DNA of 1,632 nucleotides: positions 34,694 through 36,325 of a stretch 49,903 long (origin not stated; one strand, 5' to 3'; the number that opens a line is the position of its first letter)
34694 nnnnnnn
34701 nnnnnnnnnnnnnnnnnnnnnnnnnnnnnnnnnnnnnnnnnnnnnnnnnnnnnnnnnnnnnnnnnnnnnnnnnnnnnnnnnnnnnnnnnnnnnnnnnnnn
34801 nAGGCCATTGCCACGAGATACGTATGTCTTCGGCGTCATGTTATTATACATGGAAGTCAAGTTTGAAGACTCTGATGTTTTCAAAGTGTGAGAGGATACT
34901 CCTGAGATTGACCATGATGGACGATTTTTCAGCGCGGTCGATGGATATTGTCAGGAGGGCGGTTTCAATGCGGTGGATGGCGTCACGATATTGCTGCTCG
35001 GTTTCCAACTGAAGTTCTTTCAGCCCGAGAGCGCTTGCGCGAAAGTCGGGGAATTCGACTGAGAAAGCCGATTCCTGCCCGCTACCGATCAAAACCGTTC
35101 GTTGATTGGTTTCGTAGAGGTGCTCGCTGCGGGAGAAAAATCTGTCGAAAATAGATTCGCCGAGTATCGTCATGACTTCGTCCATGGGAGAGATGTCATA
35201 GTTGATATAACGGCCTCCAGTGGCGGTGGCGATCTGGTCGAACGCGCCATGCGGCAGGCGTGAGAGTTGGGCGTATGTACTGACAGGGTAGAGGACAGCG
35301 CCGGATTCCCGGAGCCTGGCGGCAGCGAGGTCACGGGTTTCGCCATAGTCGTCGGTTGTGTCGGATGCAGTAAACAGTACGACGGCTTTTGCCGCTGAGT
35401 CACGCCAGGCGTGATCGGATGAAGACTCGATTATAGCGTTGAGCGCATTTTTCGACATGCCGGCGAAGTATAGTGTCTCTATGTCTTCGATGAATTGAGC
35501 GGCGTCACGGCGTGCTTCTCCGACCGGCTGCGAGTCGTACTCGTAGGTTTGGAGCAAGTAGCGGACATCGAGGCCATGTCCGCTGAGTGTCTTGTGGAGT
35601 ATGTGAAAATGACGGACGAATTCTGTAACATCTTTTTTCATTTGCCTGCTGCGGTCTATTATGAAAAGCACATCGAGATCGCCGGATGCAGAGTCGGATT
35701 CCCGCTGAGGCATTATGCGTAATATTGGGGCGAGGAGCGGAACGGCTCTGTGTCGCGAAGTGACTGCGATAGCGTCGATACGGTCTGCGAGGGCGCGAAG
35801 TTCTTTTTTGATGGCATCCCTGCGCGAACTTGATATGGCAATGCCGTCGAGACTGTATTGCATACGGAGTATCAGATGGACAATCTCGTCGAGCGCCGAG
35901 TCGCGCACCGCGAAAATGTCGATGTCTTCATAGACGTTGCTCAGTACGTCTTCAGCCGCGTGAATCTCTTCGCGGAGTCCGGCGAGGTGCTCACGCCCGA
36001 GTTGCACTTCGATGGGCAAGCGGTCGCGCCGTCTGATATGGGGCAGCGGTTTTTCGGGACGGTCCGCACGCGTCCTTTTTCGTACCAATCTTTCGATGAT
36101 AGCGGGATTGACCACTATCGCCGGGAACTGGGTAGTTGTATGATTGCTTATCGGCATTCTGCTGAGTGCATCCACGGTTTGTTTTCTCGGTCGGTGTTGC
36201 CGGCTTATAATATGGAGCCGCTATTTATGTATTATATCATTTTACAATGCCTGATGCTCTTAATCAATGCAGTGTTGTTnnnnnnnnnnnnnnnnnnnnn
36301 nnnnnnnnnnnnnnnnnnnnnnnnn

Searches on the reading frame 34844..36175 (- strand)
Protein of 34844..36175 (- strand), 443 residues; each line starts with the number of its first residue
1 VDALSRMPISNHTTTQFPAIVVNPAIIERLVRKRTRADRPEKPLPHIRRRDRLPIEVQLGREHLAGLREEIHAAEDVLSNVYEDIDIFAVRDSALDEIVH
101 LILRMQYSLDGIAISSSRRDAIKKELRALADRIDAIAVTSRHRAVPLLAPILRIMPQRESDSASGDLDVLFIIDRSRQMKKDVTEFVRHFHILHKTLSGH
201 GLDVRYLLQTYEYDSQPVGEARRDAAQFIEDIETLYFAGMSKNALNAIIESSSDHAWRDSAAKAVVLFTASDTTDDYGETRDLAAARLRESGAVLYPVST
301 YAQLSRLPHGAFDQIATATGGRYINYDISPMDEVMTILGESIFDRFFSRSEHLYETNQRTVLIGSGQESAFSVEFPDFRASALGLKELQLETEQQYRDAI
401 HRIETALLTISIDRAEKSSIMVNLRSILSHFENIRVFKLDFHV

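Call 5: search_protein_families(library=pfam, proteins=[window:34844-36175:-], max_evalue=0.01)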
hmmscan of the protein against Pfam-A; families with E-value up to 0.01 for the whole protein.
window:34844-36175:- (443 aa): 2 families
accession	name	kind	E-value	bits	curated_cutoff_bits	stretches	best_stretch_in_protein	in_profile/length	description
PF00092.34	VWA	-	3.5e-05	24.5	23.8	1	168-300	1-139/174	von Willebrand factor type A domain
PF13768.12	VWA_3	-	0.0018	18.8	27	0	215-323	53-153/155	von Willebrand factor type A domain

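Call 7: search_protein_families(library=ncbifam, proteins=[window:34844-36175:-], max_evalue=0.01)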
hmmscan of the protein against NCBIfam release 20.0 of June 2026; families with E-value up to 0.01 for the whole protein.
window:34844-36175:- (443 aa): 1 family
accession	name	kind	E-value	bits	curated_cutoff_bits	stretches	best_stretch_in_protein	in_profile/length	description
NF033876.2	flagella_HExxH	equivalog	0.00017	21.2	205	1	357-416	326-383/384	flagellinolysin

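Call 60: find_homologous_proteins(query=window:34844-36175:-, max_evalue=0.001)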
Query window:34844-36175:- (443 aa): 1 proteins with E <= 0.001 among 8000 candidates.
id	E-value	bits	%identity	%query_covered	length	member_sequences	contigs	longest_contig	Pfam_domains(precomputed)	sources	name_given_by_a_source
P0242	6.1e-280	946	100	99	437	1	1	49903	-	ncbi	-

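Call 68: search_protein_representatives(protein=P0242)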
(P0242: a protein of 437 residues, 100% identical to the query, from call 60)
Query: 437 residues. Proteins with E-value up to 0.001 (for the whole library): 55; up to 1e-10: 12; up to 1e-30: 9. The best 55 are listed.
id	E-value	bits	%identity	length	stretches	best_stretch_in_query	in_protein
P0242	1.8e-280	946.2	100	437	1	1-437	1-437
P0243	1.2e-102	360.7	41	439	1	7-437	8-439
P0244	5.7e-80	286.0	36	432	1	7-436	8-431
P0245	8.1e-77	275.6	35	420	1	16-437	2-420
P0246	1.9e-76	274.5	37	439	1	7-436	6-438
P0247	1.2e-66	242.1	39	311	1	133-437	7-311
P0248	9.2e-61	222.8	31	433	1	5-437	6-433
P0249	3.5e-58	214.3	33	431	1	11-435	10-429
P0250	1.1e-56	209.3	29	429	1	8-436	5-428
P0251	2.3e-22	96.3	33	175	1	266-436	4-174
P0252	3.5e-18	82.6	27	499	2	92-292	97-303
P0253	1.4e-11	60.8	25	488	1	59-423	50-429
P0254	1.2e-10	57.8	26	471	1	63-406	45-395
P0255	1.7e-10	57.3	23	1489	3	157-324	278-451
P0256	1.9e-10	57.1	23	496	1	72-425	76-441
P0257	2.1e-10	57.0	26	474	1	72-419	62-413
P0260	7.2e-09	51.9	23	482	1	58-410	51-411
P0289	4.2e-04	36.2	26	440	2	349-413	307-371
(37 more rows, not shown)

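Call 69: search_protein_families(library=pfam, proteins=[P0243, P0244, P0248, P0252, P0253, P0254, P0256, P0257, P0260, P0289], max_evalue=0.01)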
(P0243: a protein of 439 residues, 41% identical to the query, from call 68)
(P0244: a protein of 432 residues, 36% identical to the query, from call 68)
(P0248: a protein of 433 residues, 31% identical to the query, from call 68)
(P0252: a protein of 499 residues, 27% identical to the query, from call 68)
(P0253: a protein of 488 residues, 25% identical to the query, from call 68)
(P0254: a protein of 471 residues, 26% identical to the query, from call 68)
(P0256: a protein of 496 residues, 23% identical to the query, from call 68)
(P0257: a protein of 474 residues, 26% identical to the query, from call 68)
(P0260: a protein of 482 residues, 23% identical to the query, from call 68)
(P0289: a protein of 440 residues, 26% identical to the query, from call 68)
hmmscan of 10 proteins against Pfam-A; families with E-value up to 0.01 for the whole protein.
P0243 (439 aa): 2 families
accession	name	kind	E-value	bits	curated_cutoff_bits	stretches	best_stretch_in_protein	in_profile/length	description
PF00092.34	VWA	-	2.7e-06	28.2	23.8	1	164-302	1-145/174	von Willebrand factor type A domain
PF13519.12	VWA_2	-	0.00012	23.2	27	1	165-267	1-106/107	von Willebrand factor type A domain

P0244 (432 aa): 1 family
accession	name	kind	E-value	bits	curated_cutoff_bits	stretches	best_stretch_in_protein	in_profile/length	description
PF00092.34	VWA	-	1.8e-05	25.5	23.8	1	157-309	1-155/174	von Willebrand factor type A domain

P0248 (433 aa): 0 families

P0252 (499 aa): 5 families
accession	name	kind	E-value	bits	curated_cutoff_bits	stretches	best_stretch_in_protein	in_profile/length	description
PF00092.34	VWA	-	4.5e-13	50.2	23.8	1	173-310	1-140/174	von Willebrand factor type A domain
PF00669.25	Flagellin_N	-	1.9e-11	44.6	26.6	1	70-146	61-137/139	Bacterial flagellin N-terminal helical region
PF13519.12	VWA_2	-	0.00011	23.3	27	1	174-276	1-106/107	von Willebrand factor type A domain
PF00362.24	Integrin_beta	-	0.00057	20.1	24.8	0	173-217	7-51/248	Integrin beta chain VWA domain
PF25106.1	VWA_4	-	0.0052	16.8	27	0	174-298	2-124/169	von Willebrand factor A domain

P0253 (488 aa): 5 families
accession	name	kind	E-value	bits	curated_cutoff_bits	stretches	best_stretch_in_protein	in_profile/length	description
PF00669.25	Flagellin_N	-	6.4e-40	136.9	26.6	1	3-137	1-134/139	Bacterial flagellin N-terminal helical region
PF00700.27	Flagellin_C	-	5.1e-26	91.3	23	1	400-485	1-86/86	Bacterial flagellin C-terminal helical region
PF00092.34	VWA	-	3.7e-13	50.5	23.8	1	157-333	1-169/174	von Willebrand factor type A domain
PF13519.12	VWA_2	-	8.7e-05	23.5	27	1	158-252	1-89/107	von Willebrand factor type A domain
PF25106.1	VWA_4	-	0.002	18.2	27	1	158-322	2-166/169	von Willebrand factor A domain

P0254 (471 aa): 8 families
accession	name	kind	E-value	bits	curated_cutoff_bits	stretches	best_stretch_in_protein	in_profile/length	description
PF00669.25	Flagellin_N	-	1.1e-32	113.5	26.6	1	3-127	10-134/139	Bacterial flagellin N-terminal helical region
PF00700.27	Flagellin_C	-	4e-20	72.4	23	1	385-468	3-86/86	Bacterial flagellin C-terminal helical region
PF00092.34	VWA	-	3.1e-12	47.5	23.8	1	141-323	1-170/174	von Willebrand factor type A domain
PF25106.1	VWA_4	-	5e-12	46.1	27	1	142-257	2-105/169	von Willebrand factor A domain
PF00362.24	Integrin_beta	-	3.1e-08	34.1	24.8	1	194-263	83-152/248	Integrin beta chain VWA domain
PF13519.12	VWA_2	-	1.5e-05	26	27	1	142-256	1-106/107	von Willebrand factor type A domain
PF24909.1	vWA_SIBA-E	-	0.0053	16.7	27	1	139-288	35-173/284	Integrin beta-like protein A-E, vWA-like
PF11265.14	Med25_VWA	-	0.0072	16.5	21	0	139-221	4-97/213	Mediator complex subunit 25 von Willebrand factor type A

P0256 (496 aa): 4 families
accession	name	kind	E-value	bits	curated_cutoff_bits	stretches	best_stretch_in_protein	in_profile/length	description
PF00669.25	Flagellin_N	-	3.5e-35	121.5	26.6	1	16-150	1-134/139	Bacterial flagellin N-terminal helical region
PF00700.27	Flagellin_C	-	6.7e-15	55.6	23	1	410-493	1-84/86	Bacterial flagellin C-terminal helical region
PF00092.34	VWA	-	2.8e-12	47.7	23.8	1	166-308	1-136/174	von Willebrand factor type A domain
PF13519.12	VWA_2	-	1.9e-06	28.9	27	1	167-280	1-105/107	von Willebrand factor type A domain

P0257 (474 aa): 8 families
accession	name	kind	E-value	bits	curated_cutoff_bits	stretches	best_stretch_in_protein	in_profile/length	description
PF00669.25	Flagellin_N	-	4.2e-35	121.3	26.6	1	2-133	1-132/139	Bacterial flagellin N-terminal helical region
PF00700.27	Flagellin_C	-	2.1e-15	57.2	23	1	389-473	2-86/86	Bacterial flagellin C-terminal helical region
PF25106.1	VWA_4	-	3e-14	53.4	27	1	151-317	2-165/169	von Willebrand factor A domain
PF00092.34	VWA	-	2.1e-11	44.8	23.8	1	150-329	1-170/174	von Willebrand factor type A domain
PF00362.24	Integrin_beta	-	1.6e-05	25.2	24.8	1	206-269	87-150/248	Integrin beta chain VWA domain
PF13519.12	VWA_2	-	2.2e-05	25.5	27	1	151-264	1-106/107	von Willebrand factor type A domain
PF11265.14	Med25_VWA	-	0.0001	22.5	21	1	148-298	4-175/213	Mediator complex subunit 25 von Willebrand factor type A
PF20782.3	TssR_VWA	-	0.00097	18.7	25.7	1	149-221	48-121/304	TssR protein VWA domain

P0260 (482 aa): 5 families
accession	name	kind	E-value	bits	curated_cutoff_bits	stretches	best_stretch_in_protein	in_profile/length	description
PF00669.25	Flagellin_N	-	9.8e-29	100.6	26.6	1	11-138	7-134/139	Bacterial flagellin N-terminal helical region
PF00092.34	VWA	-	3.5e-14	53.9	23.8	1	153-330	1-166/174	von Willebrand factor type A domain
PF00700.27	Flagellin_C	-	9.8e-14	51.9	23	1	398-480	4-86/86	Bacterial flagellin C-terminal helical region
PF13519.12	VWA_2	-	9.5e-08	33.1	27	1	154-266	1-104/107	von Willebrand factor type A domain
PF25106.1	VWA_4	-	1.9e-07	31.3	27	1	154-319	2-162/169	von Willebrand factor A domain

P0289 (440 aa): 2 families
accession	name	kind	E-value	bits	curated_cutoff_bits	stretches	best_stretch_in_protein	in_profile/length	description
PF00669.25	Flagellin_N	-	9e-37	126.7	26.6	1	15-149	1-135/139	Bacterial flagellin N-terminal helical region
PF00700.27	Flagellin_C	-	1.9e-23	83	23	1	354-437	3-86/86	Bacterial flagellin C-terminal helical region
